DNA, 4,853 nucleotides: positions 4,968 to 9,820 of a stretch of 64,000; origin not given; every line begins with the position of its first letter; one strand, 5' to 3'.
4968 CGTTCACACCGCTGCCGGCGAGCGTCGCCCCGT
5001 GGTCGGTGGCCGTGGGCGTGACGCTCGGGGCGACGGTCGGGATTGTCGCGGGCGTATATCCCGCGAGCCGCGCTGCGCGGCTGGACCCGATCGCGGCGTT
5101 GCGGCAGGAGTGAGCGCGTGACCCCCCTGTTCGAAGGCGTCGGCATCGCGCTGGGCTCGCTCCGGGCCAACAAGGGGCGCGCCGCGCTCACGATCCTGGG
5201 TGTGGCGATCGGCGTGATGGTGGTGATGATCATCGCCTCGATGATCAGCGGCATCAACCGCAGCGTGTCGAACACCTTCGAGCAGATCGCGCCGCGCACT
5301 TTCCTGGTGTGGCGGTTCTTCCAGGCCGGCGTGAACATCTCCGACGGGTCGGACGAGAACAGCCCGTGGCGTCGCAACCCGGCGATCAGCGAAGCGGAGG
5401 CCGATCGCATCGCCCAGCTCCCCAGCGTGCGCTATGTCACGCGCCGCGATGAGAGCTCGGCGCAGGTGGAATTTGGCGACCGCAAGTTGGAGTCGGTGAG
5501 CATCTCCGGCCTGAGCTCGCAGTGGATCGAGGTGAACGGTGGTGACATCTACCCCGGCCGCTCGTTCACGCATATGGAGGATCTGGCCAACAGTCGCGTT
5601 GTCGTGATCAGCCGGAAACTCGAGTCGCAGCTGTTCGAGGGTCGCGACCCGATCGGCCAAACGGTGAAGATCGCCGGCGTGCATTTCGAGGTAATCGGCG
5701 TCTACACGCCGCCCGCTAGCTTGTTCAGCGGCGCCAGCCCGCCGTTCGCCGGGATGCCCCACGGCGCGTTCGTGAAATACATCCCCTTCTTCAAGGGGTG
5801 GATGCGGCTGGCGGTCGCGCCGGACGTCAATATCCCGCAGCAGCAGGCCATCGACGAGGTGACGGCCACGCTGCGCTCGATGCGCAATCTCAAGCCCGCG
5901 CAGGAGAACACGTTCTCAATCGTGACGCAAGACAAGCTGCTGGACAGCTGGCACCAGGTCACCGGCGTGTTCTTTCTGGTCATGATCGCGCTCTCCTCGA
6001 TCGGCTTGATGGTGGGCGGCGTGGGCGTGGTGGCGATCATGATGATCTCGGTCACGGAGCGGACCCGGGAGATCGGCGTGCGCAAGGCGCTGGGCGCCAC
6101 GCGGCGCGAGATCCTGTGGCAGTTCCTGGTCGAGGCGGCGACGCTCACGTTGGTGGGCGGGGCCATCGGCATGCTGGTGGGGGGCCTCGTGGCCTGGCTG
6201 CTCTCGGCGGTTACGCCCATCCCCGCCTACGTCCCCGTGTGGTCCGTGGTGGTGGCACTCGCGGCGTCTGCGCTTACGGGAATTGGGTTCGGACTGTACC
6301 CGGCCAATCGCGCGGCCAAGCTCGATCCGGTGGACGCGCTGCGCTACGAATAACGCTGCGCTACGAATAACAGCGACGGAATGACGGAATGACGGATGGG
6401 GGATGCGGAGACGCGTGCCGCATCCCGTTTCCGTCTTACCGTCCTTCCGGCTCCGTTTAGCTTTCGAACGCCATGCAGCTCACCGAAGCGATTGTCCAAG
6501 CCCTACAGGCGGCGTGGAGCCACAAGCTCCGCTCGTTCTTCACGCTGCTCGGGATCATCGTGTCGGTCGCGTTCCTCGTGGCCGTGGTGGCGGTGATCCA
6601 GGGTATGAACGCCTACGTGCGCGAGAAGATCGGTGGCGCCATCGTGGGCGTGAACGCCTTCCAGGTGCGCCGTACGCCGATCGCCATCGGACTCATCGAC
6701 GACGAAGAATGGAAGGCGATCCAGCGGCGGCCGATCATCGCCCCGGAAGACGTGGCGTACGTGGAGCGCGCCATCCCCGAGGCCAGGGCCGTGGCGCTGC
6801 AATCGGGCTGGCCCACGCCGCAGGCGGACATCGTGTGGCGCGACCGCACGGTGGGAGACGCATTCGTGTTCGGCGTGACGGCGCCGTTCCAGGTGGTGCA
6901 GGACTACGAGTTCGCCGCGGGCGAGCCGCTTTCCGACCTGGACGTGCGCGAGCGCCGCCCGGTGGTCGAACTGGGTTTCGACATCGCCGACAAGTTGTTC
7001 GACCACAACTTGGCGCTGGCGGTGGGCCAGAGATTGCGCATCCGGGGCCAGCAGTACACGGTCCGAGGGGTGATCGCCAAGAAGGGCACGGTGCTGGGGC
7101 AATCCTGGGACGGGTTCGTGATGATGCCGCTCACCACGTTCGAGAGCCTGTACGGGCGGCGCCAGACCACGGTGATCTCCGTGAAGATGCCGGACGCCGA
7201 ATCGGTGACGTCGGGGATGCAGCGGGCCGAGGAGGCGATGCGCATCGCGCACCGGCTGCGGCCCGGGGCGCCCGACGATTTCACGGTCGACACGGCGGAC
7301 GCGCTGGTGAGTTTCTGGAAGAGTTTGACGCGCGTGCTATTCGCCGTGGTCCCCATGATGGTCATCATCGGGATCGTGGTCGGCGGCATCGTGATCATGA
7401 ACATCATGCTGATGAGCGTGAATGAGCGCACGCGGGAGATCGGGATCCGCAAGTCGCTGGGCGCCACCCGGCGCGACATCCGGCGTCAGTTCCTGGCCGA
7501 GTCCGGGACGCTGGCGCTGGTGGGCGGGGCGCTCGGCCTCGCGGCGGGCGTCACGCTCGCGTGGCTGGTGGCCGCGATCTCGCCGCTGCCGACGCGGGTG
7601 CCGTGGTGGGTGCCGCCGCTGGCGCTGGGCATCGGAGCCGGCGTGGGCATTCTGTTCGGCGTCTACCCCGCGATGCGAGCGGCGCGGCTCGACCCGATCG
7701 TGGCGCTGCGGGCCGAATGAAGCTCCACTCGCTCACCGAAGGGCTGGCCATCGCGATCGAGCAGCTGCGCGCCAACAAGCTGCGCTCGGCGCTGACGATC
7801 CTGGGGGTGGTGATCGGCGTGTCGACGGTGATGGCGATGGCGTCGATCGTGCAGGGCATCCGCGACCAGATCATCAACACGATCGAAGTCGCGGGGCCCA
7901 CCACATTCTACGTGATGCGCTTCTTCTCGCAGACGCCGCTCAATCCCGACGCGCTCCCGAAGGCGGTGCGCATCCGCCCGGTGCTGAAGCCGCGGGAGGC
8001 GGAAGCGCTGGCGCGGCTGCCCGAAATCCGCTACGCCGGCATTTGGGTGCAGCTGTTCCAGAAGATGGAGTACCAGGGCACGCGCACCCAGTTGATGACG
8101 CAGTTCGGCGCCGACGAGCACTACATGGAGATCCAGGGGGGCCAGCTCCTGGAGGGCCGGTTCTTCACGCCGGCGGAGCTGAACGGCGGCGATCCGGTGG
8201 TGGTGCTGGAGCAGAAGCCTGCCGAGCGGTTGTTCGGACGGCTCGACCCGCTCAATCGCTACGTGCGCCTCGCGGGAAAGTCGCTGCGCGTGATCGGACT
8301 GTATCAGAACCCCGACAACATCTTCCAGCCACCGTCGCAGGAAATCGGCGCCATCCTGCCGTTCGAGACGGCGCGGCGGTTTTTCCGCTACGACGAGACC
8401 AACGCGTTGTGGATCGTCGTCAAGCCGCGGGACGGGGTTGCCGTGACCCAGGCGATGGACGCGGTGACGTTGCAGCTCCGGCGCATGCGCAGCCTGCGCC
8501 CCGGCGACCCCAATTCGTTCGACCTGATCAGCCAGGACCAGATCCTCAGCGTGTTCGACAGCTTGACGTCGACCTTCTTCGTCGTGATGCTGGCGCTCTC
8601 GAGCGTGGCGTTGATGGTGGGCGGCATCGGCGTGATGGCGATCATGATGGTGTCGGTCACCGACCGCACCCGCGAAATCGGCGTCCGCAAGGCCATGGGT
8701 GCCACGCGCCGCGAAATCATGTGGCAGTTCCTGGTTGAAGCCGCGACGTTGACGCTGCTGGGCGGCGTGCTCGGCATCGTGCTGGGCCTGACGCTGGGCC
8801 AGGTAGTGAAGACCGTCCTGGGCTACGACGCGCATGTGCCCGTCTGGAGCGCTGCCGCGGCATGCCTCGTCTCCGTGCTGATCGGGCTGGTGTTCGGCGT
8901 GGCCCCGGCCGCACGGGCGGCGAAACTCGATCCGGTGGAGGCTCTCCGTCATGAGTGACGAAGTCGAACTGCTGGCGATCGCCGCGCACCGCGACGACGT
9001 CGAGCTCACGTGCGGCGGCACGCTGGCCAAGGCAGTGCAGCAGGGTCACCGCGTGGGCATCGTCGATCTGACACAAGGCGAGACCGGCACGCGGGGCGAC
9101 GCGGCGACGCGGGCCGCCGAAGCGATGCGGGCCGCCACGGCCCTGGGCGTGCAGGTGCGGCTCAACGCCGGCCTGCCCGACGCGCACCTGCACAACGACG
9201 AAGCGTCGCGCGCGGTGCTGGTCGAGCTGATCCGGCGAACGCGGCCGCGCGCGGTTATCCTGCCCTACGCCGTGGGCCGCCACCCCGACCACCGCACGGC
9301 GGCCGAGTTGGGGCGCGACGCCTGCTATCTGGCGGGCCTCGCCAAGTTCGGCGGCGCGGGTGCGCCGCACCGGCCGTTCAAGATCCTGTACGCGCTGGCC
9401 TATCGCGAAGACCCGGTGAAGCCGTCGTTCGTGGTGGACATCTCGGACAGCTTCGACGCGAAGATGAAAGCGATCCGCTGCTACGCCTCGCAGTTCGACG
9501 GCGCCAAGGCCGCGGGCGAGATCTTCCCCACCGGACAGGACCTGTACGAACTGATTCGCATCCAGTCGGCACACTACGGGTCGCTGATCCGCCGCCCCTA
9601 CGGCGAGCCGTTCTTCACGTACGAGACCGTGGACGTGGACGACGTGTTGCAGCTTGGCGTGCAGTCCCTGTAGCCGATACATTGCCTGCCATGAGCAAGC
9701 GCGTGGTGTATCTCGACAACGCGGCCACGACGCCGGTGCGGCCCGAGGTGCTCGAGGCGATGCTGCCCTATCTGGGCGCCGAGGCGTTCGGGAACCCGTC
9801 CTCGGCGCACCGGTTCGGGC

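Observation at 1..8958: One adaptor and one ATPase followed by three tandem A/B pairs of MacB/FtsX-type permeases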

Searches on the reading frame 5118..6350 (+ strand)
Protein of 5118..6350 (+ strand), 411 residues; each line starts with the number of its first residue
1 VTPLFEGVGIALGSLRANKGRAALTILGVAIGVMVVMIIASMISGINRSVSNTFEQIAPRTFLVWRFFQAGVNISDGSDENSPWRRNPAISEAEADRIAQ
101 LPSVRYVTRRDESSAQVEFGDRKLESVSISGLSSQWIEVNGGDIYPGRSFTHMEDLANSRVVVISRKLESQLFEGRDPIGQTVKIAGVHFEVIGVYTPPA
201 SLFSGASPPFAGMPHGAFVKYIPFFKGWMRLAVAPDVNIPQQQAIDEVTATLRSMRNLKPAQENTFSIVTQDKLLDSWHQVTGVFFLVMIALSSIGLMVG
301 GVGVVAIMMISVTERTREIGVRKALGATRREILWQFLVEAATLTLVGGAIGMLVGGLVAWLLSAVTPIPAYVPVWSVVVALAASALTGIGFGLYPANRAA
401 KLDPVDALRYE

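Call 4: search_protein_families(library=pfam, proteins=[window:5118-6350:+])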
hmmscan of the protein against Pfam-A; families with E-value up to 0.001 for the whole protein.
window:5118-6350:+ (411 aa): 2 families
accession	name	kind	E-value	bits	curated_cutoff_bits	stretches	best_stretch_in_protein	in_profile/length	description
PF12704.14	MacB_PCD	-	1.9e-31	110.4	27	1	23-249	2-205/207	MacB-like periplasmic core domain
PF02687.27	FtsX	-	6e-23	81.6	25.5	1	291-404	2-120/120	FtsX-like permease C-terminal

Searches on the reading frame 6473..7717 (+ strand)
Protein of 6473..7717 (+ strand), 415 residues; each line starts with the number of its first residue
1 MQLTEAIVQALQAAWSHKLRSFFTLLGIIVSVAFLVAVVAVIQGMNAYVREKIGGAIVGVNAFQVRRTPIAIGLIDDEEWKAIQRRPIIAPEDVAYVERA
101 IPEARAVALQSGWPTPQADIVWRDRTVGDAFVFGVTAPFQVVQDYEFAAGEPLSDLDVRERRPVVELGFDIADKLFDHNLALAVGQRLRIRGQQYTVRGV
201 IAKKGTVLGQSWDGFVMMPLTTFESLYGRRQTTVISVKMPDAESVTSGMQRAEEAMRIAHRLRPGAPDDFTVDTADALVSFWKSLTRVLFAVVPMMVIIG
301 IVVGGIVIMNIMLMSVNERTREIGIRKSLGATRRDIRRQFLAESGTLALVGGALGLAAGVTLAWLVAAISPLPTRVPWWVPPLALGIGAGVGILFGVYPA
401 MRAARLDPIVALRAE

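Call 4: search_protein_families(library=pfam, proteins=[window:6473-7717:+])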
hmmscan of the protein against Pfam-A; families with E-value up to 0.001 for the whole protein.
window:6473-7717:+ (415 aa): 2 families
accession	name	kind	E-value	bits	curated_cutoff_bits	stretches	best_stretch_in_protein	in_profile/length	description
PF12704.14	MacB_PCD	-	7e-33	115.1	27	1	21-253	1-205/207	MacB-like periplasmic core domain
PF02687.27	FtsX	-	7.1e-25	87.8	25.5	1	295-408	2-120/120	FtsX-like permease C-terminal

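Call 16: search_protein_families(library=ncbifam, proteins=[window:6473-7717:+], max_evalue=0.001)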
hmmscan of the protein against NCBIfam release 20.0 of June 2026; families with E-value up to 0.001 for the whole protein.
window:6473-7717:+ (415 aa): 10 families
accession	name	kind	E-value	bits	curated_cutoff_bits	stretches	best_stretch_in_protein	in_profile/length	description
NF007826.0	PRK10535.1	equivalog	3.3e-46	157.8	966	1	3-414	254-647/648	macrolide ABC transporter ATP-binding protein/permease MacB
TIGR03434.1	ADOP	subfamily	9.9e-29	100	622.3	1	134-414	113-401/803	ADOP family duplicated permease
TIGR02212.1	lolCE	equivalog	2.6e-15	56.3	362.45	1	193-415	182-411/411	lipoprotein-releasing ABC transporter permease subunit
TIGR00439.2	FtsX_Gneg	equivalog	2.7e-08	33.4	255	1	276-367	160-244/292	permease-like cell division protein FtsX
NF038346.1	FtsX_actino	exception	8.2e-07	28.7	250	1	273-364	164-254/308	permease-like cell division protein FtsX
NF038347.1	FtsX_Gpos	exception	6.1e-06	25.8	225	1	273-357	155-235/296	permease-like cell division protein FtsX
TIGR01185.1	devC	equivalog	4.4e-05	22.6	290.35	1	254-362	219-330/380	ABC transporter permease DevC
NF008357.0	PRK11146.1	exception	0.00017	20.5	439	1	293-368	274-347/414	lipoprotein-releasing ABC transporter permease subunit LolE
NF041854.1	ABC_perm_YbbP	equivalog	0.00057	17.9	999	1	293-375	687-770/806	putative ABC transporter permease subunit YbbP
NF008076.0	PRK10814.1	exception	0.00065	18.8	473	0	299-415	273-399/399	lipoprotein-releasing ABC transporter permease subunit LolC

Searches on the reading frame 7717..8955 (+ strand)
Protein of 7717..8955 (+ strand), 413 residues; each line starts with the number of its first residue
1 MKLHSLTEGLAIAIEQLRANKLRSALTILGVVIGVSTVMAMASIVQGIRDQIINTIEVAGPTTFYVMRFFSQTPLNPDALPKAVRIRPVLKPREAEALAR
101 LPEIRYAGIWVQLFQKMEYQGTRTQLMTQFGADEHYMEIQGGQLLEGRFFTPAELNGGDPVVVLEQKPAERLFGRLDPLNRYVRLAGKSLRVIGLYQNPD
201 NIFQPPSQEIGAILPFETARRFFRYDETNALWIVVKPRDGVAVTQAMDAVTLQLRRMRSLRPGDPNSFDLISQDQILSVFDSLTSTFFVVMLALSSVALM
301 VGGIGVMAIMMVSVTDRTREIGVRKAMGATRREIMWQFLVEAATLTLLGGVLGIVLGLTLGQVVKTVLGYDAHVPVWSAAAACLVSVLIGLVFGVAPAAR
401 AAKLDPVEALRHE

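Call 4: search_protein_families(library=pfam, proteins=[window:7717-8955:+])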
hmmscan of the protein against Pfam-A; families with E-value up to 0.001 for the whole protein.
window:7717-8955:+ (413 aa): 2 families
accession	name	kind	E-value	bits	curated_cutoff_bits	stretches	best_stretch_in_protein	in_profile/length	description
PF12704.14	MacB_PCD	-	2e-36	126.7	27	1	24-251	1-205/207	MacB-like periplasmic core domain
PF02687.27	FtsX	-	1.7e-22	80.2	25.5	1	294-406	3-120/120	FtsX-like permease C-terminal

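Call 16: search_protein_families(library=ncbifam, proteins=[window:7717-8955:+], max_evalue=0.001)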
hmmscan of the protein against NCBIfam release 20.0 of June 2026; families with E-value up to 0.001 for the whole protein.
window:7717-8955:+ (413 aa): 8 families
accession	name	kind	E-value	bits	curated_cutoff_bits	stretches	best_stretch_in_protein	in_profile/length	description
NF007826.0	PRK10535.1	equivalog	9.7e-53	179.4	966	1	5-413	253-648/648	macrolide ABC transporter ATP-binding protein/permease MacB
TIGR03434.1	ADOP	subfamily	1e-44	152.8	622.3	2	122-413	522-803/803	ADOP family duplicated permease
TIGR02212.1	lolCE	equivalog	4.2e-13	49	362.45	1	212-413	201-411/411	lipoprotein-releasing ABC transporter permease subunit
NF008076.0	PRK10814.1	exception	4.7e-09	35.7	473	1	291-413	267-399/399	lipoprotein-releasing ABC transporter permease subunit LolC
NF038347.1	FtsX_Gpos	exception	3.9e-06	26.4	225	1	274-365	158-245/296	permease-like cell division protein FtsX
TIGR00439.2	FtsX_Gneg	equivalog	6.4e-06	25.6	255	1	234-395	120-280/292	permease-like cell division protein FtsX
NF038346.1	FtsX_actino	exception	3.8e-05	23.2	250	1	274-396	170-292/308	permease-like cell division protein FtsX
TIGR01185.1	devC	equivalog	0.00029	19.9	290.35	1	280-392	251-362/380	ABC transporter permease DevC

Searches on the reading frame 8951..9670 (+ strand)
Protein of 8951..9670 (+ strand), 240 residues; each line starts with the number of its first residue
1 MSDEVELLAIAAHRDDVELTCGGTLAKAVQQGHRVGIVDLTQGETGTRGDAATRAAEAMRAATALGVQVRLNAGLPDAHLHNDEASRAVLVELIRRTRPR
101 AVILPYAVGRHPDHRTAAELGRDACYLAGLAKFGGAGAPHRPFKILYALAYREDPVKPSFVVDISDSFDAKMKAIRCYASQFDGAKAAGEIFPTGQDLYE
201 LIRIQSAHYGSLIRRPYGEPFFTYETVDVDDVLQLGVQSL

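Call 8: search_protein_families(library=pfam, proteins=[window:8951-9670:+])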
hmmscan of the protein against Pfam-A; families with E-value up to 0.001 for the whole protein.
window:8951-9670:+ (240 aa): 1 family
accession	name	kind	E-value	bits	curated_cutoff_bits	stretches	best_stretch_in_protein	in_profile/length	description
PF02585.22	PIG-L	-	1.5e-26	93.9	28.2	1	8-124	1-128/129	GlcNAc-PI de-N-acetylase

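Call 16: search_protein_families(library=ncbifam, proteins=[window:8951-9670:+], max_evalue=0.001)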
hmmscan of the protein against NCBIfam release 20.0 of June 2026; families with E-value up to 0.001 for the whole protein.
window:8951-9670:+ (240 aa): 4 families
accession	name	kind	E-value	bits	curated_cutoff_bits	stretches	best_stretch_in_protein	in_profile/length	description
TIGR04001.1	thiol_BshB1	equivalog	2e-68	230.5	182.5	1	5-227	2-224/226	bacillithiol biosynthesis deacetylase BshB1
TIGR04000.1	thiol_BshB2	equivalog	4.7e-10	39.5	195.25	1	7-184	3-187/217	bacillithiol biosynthesis deacetylase BshB2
TIGR03446.1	mycothiol_Mca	equivalog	7e-10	39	277.15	1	6-154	2-180/283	mycothiol conjugate amidase Mca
TIGR03445.1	mycothiol_MshB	equivalog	8.2e-08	32.4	224.35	0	9-47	2-40/284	N-acetyl-1-D-myo-inositol-2-amino-2-deoxy-alpha-D-glucopyranoside deacetylase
